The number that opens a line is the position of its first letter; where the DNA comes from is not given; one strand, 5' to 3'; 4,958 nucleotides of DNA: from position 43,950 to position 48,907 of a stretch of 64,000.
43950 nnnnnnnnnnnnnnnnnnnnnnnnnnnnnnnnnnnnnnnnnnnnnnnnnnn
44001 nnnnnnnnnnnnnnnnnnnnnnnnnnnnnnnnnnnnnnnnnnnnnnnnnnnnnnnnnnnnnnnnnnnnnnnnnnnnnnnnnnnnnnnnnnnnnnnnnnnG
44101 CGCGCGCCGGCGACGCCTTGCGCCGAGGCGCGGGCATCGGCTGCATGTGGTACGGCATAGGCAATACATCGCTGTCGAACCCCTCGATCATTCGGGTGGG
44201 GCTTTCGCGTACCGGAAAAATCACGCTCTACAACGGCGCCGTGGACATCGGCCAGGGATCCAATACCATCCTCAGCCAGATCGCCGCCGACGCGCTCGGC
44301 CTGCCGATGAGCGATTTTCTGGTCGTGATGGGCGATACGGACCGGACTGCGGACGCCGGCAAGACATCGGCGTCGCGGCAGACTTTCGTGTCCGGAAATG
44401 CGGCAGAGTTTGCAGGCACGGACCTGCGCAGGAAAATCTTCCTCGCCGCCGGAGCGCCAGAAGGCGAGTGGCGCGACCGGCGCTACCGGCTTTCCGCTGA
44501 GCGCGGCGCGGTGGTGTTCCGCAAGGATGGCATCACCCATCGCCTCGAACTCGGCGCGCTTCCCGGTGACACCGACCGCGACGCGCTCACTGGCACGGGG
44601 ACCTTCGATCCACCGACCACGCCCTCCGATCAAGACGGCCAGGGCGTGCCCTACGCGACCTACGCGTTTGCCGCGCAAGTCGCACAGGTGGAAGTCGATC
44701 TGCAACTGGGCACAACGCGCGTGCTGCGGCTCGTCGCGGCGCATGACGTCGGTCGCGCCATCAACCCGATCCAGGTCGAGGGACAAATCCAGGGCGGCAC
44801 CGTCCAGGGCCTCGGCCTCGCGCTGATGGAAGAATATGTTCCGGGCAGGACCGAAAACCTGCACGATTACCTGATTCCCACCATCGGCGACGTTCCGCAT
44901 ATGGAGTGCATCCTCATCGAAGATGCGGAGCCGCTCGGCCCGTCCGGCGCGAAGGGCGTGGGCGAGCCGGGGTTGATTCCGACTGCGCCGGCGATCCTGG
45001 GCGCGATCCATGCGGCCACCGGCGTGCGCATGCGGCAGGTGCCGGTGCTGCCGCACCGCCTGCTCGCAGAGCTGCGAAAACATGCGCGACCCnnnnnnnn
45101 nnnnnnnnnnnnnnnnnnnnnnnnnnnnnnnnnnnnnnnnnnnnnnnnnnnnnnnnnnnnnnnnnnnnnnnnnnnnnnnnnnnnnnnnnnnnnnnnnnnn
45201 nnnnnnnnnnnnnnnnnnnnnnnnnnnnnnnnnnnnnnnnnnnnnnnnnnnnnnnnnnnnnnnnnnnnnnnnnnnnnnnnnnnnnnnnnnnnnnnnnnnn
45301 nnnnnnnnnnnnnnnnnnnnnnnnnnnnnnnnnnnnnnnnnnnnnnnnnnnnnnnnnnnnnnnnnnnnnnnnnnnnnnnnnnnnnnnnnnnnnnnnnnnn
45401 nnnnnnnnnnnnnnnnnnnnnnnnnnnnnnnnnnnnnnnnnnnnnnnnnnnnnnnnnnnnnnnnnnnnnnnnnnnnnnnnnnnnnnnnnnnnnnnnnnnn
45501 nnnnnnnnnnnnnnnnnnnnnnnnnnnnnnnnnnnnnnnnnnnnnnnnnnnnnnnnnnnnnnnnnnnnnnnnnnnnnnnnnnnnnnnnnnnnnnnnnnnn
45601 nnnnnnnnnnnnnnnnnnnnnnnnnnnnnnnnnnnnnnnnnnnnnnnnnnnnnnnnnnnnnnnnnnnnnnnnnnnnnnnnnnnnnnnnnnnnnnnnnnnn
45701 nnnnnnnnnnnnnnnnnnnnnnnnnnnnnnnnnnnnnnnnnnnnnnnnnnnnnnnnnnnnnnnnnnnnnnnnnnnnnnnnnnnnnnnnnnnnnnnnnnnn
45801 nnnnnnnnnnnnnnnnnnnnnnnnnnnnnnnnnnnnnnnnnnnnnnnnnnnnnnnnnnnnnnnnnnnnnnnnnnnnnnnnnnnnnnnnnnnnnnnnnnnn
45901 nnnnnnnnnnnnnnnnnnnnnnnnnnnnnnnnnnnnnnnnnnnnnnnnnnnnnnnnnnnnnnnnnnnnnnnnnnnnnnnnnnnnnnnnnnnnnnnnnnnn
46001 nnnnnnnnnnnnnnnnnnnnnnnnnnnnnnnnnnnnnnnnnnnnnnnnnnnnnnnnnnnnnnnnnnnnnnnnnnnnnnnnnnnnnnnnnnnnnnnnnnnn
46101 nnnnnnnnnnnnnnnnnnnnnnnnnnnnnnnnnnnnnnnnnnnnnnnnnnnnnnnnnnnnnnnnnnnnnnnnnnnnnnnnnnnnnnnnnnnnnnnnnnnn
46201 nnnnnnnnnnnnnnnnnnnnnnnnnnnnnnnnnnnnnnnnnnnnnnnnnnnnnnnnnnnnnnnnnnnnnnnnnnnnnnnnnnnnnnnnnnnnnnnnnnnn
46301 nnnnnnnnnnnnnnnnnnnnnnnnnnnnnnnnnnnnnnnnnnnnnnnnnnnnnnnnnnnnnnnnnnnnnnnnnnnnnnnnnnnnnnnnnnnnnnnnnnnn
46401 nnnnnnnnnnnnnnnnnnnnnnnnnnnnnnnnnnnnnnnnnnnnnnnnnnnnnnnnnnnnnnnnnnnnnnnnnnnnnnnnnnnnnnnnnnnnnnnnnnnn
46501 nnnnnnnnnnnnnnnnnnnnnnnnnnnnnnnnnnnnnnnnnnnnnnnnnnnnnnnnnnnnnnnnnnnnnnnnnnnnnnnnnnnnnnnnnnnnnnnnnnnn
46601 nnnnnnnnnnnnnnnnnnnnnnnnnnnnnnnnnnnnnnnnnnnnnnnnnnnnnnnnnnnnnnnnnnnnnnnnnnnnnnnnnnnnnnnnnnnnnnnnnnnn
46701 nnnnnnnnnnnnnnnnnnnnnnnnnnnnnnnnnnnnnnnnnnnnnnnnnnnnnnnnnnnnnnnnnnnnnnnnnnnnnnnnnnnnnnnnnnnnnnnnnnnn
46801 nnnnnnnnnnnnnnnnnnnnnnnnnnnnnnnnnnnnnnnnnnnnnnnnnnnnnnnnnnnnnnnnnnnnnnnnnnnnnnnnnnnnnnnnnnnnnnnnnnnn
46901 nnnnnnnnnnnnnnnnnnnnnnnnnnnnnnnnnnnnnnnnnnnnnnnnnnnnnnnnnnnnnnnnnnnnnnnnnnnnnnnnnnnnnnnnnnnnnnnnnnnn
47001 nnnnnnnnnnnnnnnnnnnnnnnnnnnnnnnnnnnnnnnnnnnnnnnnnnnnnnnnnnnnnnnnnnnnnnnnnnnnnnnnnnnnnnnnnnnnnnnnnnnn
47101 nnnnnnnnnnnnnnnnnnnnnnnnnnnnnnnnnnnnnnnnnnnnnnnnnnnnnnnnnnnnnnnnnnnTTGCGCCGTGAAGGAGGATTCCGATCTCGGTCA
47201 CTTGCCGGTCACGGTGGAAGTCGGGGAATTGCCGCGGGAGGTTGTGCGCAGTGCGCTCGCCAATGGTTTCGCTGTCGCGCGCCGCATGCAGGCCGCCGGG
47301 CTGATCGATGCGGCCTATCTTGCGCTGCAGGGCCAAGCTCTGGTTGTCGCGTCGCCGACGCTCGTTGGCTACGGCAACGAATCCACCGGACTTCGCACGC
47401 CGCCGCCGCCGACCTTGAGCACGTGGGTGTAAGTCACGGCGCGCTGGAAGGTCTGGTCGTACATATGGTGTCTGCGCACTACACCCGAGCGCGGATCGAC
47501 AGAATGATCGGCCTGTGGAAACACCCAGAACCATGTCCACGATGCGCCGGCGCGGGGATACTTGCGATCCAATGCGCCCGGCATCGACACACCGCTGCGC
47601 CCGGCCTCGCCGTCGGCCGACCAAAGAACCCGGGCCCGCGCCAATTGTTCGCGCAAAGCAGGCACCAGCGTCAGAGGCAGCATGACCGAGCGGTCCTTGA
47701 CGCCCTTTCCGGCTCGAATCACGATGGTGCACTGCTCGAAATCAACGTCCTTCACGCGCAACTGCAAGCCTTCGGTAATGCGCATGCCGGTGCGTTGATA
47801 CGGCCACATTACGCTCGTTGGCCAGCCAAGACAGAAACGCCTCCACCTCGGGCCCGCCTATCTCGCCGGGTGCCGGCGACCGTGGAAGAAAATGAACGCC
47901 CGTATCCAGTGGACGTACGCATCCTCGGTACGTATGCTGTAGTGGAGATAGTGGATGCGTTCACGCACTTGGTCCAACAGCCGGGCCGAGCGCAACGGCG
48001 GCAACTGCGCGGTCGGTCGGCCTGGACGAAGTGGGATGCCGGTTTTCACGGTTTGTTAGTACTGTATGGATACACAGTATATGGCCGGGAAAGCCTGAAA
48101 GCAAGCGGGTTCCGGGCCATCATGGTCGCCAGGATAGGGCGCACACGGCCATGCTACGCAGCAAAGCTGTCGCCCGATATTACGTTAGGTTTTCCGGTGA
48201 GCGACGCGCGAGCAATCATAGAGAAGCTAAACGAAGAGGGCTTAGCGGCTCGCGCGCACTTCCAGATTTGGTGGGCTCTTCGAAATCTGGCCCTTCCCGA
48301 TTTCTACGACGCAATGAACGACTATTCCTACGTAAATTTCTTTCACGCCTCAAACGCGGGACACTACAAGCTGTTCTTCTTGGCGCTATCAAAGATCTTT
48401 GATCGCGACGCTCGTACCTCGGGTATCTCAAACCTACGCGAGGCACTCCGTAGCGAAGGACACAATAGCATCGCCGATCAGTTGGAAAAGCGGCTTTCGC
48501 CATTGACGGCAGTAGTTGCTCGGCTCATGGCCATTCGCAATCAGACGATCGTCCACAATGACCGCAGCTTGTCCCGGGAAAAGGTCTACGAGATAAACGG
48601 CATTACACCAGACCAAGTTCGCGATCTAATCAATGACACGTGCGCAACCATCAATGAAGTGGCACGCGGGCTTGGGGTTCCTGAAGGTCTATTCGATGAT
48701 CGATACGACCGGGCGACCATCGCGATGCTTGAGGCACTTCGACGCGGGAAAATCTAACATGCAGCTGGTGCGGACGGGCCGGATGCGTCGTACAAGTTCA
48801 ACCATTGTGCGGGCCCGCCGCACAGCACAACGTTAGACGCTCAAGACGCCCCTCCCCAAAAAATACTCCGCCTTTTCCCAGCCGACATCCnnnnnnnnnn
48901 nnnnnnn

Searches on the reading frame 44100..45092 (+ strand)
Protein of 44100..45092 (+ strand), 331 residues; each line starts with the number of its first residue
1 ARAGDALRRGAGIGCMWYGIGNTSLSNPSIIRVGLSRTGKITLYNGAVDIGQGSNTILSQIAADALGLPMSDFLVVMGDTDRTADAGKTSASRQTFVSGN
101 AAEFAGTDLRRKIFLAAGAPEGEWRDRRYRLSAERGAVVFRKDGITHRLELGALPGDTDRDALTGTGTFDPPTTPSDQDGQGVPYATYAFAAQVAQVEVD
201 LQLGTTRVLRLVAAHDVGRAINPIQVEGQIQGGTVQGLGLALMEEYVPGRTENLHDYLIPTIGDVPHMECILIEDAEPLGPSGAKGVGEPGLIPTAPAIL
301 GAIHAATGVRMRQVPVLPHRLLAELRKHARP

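Call 67: search_solved_structures(query=window:44100-45092:+, max_evalue=1e-20, show_alignments=2)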
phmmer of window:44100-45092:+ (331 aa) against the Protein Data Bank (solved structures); distinct sequences matched with E-value up to 1e-20: 14.
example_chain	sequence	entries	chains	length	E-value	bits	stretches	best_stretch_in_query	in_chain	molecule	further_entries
3hrd_B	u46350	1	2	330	1.1e-64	222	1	8-326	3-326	Nicotinate dehydrogenase medium molybdopterin subunit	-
1rm6_A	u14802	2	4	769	2.8e-42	148.3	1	29-322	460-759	4-hydroxybenzoyl-CoA reductase alpha subunit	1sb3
7dqx_A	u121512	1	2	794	1.2e-33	120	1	7-323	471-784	6-hydroxypseudooxynicotine dehydrogenase complex subunit gamma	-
8uem_A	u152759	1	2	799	7.3e-32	114.1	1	36-330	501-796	Carbon monoxide dehydrogenase (Large chain), CoxL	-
1dgj_A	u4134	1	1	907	2e-30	109.4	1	167-323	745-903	ALDEHYDE OXIDOREDUCTASE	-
5g5h_C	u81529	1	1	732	5.1e-29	104.8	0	185-325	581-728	Aldehyde oxidoreductase molybdenum-binding subunit PaoC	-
5g5g_C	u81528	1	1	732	6.4e-29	104.4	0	185-325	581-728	PUTATIVE XANTHINE DEHYDROGENASE YAGS FAD-BINDING SUBUNIT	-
1t3q_B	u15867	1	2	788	2.7e-28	102.4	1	29-326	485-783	quinoline 2-oxidoreductase large subunit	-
5y6q_C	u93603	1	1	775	1.3e-26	96.8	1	28-318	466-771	Aldehyde oxidase large subunit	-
4zoh_A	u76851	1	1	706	1.5e-26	96.7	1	21-318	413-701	Putative oxidoreductase molybdopterin-binding subunit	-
1sij_A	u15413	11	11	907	6.3e-24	88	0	162-326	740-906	Aldehyde oxidoreductase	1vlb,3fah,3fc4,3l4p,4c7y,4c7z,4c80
1ffu_B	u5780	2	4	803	5.1e-22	81.7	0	184-328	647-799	CUTL, MOLYBDOPROTEIN OF CARBON MONOXIDE DEHYDROGENASE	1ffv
2w55_B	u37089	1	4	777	1.5e-21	80.2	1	6-327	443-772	XANTHINE DEHYDROGENASE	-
1jro_B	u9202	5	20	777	1.5e-21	80.2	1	6-327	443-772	xanthine dehydrogenase, chain B | XANTHINE DEHYDROGENASE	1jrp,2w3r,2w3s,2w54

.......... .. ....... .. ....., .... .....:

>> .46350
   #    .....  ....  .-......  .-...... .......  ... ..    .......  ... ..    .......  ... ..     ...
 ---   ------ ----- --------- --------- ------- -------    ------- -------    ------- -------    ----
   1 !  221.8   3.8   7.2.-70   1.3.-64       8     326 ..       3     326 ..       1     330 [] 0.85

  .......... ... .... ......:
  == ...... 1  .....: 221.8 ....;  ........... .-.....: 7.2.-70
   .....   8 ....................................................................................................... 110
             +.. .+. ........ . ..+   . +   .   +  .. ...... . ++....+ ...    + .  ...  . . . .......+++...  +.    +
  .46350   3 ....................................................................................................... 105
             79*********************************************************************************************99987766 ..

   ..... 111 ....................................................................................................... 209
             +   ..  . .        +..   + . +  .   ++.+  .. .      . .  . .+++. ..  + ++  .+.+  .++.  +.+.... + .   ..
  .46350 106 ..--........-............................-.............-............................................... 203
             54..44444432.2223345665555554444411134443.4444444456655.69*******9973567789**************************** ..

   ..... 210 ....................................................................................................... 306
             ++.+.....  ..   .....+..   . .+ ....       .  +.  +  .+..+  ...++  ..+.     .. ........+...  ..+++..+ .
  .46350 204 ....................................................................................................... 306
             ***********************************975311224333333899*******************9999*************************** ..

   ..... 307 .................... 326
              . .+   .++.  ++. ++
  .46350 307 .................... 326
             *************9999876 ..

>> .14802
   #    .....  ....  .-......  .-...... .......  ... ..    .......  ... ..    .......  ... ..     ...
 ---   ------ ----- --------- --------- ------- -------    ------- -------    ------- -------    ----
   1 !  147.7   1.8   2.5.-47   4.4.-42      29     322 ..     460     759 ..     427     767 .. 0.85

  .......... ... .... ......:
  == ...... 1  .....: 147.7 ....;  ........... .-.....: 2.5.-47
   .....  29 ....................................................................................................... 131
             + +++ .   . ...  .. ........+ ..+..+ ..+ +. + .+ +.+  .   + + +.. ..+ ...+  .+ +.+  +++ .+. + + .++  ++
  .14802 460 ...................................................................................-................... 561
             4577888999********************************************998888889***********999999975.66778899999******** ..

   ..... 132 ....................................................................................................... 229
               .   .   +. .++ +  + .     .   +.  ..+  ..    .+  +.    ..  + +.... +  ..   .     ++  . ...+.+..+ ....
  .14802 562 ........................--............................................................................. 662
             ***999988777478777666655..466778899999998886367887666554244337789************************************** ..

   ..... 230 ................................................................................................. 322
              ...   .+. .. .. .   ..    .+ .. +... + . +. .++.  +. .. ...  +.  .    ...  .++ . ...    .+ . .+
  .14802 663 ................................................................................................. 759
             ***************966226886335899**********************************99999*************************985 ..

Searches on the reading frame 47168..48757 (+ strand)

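Call 14: search_protein_families(library=pfam, proteins=[window:47168-48757:+])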
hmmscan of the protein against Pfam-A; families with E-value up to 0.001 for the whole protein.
window:47168-48757:+ (529 aa): 1 family
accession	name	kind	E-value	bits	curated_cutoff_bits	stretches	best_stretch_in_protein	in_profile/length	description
PF18734.6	HEPN_AbiU2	-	3.9e-13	49.8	26.8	1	348-502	5-172/193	AbiU2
